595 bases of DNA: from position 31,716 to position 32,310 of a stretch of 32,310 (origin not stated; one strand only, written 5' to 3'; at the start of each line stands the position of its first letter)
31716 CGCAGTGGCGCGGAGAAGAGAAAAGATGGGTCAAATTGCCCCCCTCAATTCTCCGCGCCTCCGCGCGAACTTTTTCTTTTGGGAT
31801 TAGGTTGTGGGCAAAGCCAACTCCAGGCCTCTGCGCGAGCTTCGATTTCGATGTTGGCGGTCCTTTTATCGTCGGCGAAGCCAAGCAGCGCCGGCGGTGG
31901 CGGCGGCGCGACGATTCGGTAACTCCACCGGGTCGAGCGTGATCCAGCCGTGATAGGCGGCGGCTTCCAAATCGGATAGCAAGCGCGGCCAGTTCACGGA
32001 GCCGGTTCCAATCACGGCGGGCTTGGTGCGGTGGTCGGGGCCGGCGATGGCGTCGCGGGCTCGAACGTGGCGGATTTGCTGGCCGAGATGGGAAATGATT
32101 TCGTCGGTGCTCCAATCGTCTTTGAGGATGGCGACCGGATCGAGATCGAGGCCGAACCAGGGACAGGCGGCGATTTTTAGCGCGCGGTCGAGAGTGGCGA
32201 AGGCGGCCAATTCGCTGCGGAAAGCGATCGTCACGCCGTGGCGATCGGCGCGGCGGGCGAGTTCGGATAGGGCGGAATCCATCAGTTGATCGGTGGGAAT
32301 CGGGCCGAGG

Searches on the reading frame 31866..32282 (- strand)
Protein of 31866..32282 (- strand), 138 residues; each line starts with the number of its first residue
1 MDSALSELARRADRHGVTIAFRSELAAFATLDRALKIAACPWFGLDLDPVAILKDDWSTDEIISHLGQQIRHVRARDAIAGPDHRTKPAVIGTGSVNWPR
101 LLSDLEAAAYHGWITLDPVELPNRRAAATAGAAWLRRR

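Call 44: search_protein_families(library=pfam, proteins=[window:31866-32282:-], max_evalue=1)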
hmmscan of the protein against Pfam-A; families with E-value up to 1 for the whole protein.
window:31866-32282:- (138 aa): 1 family
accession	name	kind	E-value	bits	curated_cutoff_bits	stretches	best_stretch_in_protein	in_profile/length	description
PF01261.30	AP_endonuc_2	-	4.3e-13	50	31.1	1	4-137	107-248/249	Xylose isomerase-like TIM barrel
